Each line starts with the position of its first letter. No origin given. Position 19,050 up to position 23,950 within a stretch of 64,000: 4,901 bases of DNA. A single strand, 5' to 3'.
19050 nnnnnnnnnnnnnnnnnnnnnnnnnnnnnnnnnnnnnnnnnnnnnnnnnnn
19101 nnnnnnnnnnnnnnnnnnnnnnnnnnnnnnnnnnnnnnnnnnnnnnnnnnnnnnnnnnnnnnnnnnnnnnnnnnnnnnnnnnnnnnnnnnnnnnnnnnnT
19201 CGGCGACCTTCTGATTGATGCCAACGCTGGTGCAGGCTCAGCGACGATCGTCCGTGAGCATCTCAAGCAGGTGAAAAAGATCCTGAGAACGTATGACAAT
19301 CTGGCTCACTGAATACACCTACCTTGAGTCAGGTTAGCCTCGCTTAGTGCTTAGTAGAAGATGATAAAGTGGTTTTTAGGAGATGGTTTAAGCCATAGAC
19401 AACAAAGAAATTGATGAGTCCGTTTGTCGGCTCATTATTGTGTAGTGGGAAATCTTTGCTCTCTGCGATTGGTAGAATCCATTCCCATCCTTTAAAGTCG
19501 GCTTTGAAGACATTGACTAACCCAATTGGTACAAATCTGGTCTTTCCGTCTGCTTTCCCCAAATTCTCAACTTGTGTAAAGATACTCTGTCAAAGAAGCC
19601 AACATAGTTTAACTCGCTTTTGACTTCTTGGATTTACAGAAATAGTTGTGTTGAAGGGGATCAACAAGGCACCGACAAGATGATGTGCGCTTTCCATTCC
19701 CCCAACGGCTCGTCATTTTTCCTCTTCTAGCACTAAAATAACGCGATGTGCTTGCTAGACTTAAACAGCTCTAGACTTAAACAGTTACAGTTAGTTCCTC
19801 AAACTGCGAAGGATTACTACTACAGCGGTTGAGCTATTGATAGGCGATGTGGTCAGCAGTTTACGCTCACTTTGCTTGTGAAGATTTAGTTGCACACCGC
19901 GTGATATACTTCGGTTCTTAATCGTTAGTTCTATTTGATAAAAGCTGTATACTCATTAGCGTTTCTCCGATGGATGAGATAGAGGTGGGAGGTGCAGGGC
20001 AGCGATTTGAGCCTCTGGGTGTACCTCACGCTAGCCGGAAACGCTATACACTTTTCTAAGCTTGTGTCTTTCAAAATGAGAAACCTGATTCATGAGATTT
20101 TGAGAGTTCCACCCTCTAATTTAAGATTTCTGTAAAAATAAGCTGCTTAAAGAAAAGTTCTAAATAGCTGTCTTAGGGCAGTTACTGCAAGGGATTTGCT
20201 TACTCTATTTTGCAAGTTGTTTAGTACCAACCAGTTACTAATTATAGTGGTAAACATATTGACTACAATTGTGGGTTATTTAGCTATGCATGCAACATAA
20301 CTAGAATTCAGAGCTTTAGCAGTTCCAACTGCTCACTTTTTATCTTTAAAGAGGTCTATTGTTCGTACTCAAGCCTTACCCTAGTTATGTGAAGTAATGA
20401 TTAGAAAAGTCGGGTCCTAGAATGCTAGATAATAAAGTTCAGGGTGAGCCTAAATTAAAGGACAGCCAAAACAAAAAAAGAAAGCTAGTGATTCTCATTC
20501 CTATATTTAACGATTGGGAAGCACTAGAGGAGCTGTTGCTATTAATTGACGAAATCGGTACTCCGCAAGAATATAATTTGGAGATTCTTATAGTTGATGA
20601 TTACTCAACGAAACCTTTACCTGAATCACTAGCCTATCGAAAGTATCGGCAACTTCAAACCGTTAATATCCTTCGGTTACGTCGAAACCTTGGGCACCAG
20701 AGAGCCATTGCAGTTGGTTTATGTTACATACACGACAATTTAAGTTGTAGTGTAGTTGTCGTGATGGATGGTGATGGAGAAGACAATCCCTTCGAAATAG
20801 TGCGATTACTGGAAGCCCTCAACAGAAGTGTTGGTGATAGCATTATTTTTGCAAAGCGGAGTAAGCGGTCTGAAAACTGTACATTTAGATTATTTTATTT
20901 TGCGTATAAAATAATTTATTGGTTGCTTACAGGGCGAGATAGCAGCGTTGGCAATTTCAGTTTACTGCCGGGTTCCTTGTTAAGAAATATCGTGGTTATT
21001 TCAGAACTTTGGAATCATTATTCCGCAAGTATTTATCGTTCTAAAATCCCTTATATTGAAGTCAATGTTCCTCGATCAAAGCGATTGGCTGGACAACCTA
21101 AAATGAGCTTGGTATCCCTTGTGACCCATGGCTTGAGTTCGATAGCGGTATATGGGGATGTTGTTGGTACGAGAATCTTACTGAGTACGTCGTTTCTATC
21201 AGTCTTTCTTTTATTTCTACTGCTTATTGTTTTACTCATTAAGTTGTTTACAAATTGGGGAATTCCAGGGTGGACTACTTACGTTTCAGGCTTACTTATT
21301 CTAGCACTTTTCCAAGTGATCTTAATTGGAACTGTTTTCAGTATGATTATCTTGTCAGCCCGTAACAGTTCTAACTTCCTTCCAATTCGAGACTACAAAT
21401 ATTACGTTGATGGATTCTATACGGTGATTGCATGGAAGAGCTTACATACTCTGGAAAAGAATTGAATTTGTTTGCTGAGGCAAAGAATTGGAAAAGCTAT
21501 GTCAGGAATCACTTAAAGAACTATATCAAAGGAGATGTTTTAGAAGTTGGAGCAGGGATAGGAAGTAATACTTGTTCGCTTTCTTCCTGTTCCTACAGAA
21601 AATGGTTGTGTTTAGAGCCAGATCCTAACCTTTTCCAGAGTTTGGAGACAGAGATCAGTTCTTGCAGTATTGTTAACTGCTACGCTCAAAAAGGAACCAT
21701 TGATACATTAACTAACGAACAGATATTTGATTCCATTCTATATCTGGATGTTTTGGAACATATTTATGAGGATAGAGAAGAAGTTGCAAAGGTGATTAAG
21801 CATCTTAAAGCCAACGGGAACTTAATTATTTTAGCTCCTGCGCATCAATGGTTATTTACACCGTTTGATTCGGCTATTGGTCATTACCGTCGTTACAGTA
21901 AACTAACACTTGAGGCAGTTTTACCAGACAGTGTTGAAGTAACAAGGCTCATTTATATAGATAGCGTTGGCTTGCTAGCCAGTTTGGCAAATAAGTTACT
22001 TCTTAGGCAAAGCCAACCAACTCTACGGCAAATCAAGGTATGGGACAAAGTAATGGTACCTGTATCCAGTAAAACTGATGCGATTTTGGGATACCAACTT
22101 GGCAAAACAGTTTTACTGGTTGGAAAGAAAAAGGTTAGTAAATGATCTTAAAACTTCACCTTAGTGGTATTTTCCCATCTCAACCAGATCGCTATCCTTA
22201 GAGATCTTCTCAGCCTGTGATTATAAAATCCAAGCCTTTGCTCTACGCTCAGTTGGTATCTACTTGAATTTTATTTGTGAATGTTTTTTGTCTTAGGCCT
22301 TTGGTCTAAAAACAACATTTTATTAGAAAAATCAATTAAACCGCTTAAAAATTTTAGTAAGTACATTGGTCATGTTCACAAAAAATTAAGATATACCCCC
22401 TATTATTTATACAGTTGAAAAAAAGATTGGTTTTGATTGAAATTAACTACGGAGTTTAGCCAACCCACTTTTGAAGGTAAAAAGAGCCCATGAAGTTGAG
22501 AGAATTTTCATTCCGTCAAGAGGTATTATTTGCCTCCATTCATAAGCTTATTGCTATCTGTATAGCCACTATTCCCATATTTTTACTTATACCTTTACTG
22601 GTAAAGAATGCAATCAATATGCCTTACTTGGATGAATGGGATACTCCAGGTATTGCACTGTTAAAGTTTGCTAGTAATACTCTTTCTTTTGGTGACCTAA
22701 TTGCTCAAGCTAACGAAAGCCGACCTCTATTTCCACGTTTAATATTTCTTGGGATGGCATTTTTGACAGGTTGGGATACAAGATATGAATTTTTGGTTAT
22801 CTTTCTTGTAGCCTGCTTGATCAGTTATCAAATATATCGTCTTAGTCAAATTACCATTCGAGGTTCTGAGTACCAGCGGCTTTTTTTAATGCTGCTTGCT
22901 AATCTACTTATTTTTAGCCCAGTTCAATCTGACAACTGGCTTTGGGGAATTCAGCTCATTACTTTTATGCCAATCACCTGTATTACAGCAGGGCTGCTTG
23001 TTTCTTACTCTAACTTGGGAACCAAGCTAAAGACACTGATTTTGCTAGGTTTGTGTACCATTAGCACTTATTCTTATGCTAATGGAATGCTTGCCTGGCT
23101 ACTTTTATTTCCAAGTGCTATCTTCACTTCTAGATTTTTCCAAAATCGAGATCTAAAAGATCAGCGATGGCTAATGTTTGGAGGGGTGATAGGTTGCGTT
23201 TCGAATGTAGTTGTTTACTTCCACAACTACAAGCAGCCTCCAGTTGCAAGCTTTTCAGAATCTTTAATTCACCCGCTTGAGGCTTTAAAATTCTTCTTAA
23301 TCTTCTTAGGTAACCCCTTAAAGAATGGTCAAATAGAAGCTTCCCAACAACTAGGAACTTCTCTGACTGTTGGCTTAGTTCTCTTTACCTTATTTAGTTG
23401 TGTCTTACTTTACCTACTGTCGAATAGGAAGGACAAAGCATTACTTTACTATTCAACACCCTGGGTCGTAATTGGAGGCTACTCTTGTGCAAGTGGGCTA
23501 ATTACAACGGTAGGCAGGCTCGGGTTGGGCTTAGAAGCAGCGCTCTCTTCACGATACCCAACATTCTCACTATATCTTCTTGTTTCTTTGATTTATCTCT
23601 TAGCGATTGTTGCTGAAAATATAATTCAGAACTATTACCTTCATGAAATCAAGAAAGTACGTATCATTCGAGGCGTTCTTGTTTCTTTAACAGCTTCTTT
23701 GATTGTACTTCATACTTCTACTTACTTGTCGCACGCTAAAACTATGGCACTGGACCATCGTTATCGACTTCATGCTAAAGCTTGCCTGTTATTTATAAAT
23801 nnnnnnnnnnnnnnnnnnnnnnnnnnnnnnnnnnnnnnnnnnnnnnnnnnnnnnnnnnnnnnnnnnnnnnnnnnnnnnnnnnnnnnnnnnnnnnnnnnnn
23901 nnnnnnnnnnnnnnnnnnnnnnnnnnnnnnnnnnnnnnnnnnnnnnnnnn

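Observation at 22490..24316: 608-aa polytopic protein with YLDEWD loop motif: candidate uncharacterised GT-C glycosyltransferase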

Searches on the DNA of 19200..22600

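Call 75: search_rna_families(source=window, start=19200, end=22600, threshold=evalue, max_evalue=1)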
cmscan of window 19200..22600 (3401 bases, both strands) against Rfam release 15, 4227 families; matches with E-value up to 1: 0.
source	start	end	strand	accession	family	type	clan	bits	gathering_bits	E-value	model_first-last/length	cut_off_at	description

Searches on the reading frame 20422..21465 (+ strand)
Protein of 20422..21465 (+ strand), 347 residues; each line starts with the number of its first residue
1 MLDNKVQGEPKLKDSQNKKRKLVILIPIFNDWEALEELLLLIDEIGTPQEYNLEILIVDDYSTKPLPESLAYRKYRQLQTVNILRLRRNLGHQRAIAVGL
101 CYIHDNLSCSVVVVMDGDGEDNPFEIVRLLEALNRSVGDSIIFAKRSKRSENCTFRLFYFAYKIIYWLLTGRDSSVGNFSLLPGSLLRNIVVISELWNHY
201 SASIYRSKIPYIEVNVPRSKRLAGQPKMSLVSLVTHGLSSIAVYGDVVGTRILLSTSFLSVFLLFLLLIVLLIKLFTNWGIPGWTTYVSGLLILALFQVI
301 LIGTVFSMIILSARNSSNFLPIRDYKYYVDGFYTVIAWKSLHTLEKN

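Call 3: search_protein_families(library=pfam, proteins=[window:20422-21465:+], max_evalue=0.1)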
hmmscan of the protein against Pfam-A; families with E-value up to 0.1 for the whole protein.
window:20422-21465:+ (347 aa): 1 family
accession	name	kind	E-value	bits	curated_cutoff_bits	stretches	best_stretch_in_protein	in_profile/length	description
PF00535.33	Glycos_transf_2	-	4.5e-12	46.6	23.3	1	24-146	2-116/168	Glycosyl transferase family 2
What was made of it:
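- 20422..21465 (+): GtrB/ArnC-type polyprenyl-phosphate glycosyltransferase (GT2, 347 aa, two C-terminal TM helices); predicted maker of the lipid-linked sugar donor. Pfam Glycos_transf_2 matches at E 4.5e-12 (call 3).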

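Call 4: search_protein_families(library=ncbifam, proteins=[window:20422-21465:+], max_evalue=0.1)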
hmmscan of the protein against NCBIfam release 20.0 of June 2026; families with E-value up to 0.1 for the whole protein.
window:20422-21465:+ (347 aa): 8 families
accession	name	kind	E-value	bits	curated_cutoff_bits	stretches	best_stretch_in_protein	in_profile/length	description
NF047588.1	GlcsyltransPgfSStrep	equivalog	4.5e-18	65.5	500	1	21-305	2-283/308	glycosyltransferase PgfS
NF007986.1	PRK10714.1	equivalog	9.5e-14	51.1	529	1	18-304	4-288/316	undecaprenyl-phosphate 4-deoxy-4-formamido-L-arabinose transferase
TIGR03965.1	mycofact_glyco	equivalog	0.00015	20.7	280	1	15-100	69-150/467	mycofactocin biosynthesis glycosyltransferase MftF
NF007482.0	PRK10073.1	equivalog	0.0011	18.1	423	1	16-100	2-81/334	glycosyltransferase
NF058614.1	PPMAGASynPpgS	equivalog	0.0012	18.4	370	1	24-148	4-116/226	polyprenyl-phospho-N-acetylgalactosaminyl synthase PpgS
TIGR04182.1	glyco_TIGR04182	equivalog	0.0014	18.1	325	1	23-165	3-129/293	S-layer glycoprotein N-glycosyltransferase AglJ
TIGR04242.1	nodulat_NodC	equivalog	0.039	12.9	550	1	17-158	45-182/395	chitooligosaccharide synthase NodC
TIGR04283.1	glyco_like_mftF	equivalog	0.068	12.7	182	0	23-104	2-80/221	TIGR04283 family arsenosugar biosynthesis glycosyltransferase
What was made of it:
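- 20422..21465 (+): The best NCBIfam hits are PgfS and ArnC, both below their cut-offs (call 4).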

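Call 80: search_solved_structures(query=window:20422-21462:+, max_evalue=0.01)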
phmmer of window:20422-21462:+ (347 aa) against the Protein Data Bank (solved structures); distinct sequences matched with E-value up to 0.01: 7.
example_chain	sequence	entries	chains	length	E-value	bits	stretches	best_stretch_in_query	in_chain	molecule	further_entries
5ekp_C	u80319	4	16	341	7e-14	55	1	15-305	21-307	Uncharacterized glycosyltransferase sll0501 | Glycosyltransferase sll0501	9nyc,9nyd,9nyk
9nye_A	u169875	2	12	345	7.3e-14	55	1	15-305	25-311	Glycosyltransferase sll0501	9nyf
5eke_A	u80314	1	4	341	8.7e-14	54.7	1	15-305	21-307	Uncharacterized glycosyltransferase sll0501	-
9bhc_C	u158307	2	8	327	2e-09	40.4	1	20-289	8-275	Undecaprenyl-phosphate 4-deoxy-4-formamido-L-arabinose transferase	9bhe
8vxh_A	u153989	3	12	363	2.3e-09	40.2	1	20-288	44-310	Undecaprenyl-phosphate 4-deoxy-4-formamido-L-arabinose transferase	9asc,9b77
9hwj_A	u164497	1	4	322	2.9e-09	39.8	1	20-287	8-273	Undecaprenyl-phosphate 4-deoxy-4-formamido-L-arabinose transferase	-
5mlz_A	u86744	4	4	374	9.2e-06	28.3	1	19-141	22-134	Dolichol monophosphate mannose synthase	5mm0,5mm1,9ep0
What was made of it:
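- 20422..21465 (+): PDB sequence hits are full length: Synechocystis GtrB sll0501 5EKP (E 7e-14, aa 15-305), ArnC 9BHC/8VXH/9HWJ (2e-9) and DPMS 5MLZ (call 80).
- On GT136 (C. youngae ORF12 type): The partner here is a GT2 PI-GT plus a methyltransferase (calls 3, 80).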

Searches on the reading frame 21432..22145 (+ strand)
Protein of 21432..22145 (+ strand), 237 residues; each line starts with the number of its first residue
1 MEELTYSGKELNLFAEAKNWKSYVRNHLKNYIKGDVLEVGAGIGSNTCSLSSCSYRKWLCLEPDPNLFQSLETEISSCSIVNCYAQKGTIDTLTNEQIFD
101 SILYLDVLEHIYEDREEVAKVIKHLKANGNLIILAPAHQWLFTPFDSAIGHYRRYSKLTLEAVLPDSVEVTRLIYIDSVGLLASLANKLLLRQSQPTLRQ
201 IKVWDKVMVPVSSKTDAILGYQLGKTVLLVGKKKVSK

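Call 3: search_protein_families(library=pfam, proteins=[window:21432-22145:+], max_evalue=0.1)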
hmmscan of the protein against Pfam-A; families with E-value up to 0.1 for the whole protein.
window:21432-22145:+ (237 aa): 7 families
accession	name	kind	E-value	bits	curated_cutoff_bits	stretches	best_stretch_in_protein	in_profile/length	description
PF08242.18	Methyltransf_12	-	7.6e-07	30.2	30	1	37-131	1-98/98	Methyltransferase domain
PF08241.18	Methyltransf_11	-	2.5e-05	25.2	21.2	1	37-133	1-95/95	Methyltransferase domain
PF13649.12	Methyltransf_25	-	3.4e-05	24.9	27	1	36-129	1-97/97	Methyltransferase domain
PF13489.12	Methyltransf_23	-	0.00049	20.3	27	1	33-140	23-123/164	Methyltransferase domain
PF00398.26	RrnaAD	-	0.0017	17.9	24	1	35-82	33-79/263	Ribosomal RNA adenine dimethylase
PF06080.18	DUF938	-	0.022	15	27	1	28-84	18-78/202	Protein of unknown function (DUF938)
PF13847.12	Methyltransf_31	-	0.026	14.6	27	1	36-142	7-119/145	Methyltransferase domain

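Call 4: search_protein_families(library=ncbifam, proteins=[window:21432-22145:+], max_evalue=0.1)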
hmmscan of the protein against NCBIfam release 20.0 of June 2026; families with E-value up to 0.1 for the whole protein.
window:21432-22145:+ (237 aa): 10 families
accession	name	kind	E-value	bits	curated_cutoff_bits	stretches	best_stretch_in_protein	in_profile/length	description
TIGR01983.1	UbiG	equivalog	5.4e-05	22.6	102.95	1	29-133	46-151/228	bifunctional 2-polyprenyl-6-hydroxyphenol methylase/3-demethylubiquinol 3-O-methyltransferase UbiG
TIGR00452.1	TIGR00452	equivalog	0.00028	19.8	275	1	23-133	108-219/316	tRNA 5-methoxyuridine(34)/uridine 5-oxyacetic acid(34) synthase CmoB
NF011650.0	PRK15068.1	equivalog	0.00033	19.6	209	1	23-133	113-225/324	tRNA 5-methoxyuridine(34)/uridine 5-oxyacetic acid(34) synthase CmoB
TIGR01444.1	fkbM_fam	subfamily_domain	0.0011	19.4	37.7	1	36-80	2-47/143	FkbM family methyltransferase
NF000499.2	Erm23S_rRNA_broad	equivalog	0.0066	15.9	212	1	26-77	17-67/244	23S ribosomal RNA methyltransferase Erm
NF041536.1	ArsM_DUF2284_UU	exception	0.011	14.1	575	1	36-133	80-180/459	arsenite methyltransferase/DUF2284 domain selenoprotein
TIGR00755.1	ksgA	equivalog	0.016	14.6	171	1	32-77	29-73/256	16S rRNA (adenine(1518)-N(6)/adenine(1519)-N(6))-dimethyltransferase RsmA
NF008992.0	PRK12335.1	equivalog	0.023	13.9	303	1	20-128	110-214/289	SAM-dependent methyltransferase TehB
NF008264.0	PRK11036.1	equivalog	0.034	13.6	366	1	35-134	47-148/261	tRNA uridine 5-oxyacetic acid(34) methyltransferase CmoM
NF000337.1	erm_SHROVE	exception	0.091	12.1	320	0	32-82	28-77/248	ErmE/ErmH/ErmO/ErmR family 23S rRNA (adenine(2058)-N(6))-methyltransferase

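Call 79: search_solved_structures(query=window:21432-22142:+, max_evalue=0.01)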
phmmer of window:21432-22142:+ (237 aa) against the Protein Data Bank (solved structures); distinct sequences matched with E-value up to 0.01: 2.
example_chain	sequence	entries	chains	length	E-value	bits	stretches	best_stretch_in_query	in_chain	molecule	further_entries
3cc8_A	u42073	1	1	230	0.0021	21.1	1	36-148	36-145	Putative methyltransferase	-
3mgg_A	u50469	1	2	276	0.0024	20.9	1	13-139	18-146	Methyltransferase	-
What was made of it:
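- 21432..22145 (+): Class I SAM-dependent methyltransferase (237 aa, soluble), overlapping the GT2 stop by 34 nt. PDB gives only generic methyltransferase hits (call 79).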

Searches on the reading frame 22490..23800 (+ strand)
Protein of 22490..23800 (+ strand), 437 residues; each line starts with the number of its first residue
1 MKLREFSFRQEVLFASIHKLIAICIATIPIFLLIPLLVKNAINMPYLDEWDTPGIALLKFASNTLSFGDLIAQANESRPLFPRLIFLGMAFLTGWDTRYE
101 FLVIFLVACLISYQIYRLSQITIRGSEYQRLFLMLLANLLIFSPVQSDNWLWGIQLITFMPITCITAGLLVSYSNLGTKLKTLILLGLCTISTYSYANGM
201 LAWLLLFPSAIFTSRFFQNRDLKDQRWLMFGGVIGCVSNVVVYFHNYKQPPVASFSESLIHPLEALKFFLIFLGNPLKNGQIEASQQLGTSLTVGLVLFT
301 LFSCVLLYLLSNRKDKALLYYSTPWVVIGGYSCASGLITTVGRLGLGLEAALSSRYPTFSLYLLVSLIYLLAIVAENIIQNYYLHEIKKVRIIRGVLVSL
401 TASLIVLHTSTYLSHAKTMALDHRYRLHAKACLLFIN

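Call 78: search_protein_families(library=pfam, proteins=[window:22490-23800:+], max_evalue=10)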
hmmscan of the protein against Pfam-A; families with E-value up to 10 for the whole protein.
window:22490-23800:+ (437 aa): 1 family
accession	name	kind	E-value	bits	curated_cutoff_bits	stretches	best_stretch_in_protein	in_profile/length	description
PF05675.17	DUF817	-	0.45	10.6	25.9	1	105-195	106-196/237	Protein of unknown function (DUF817)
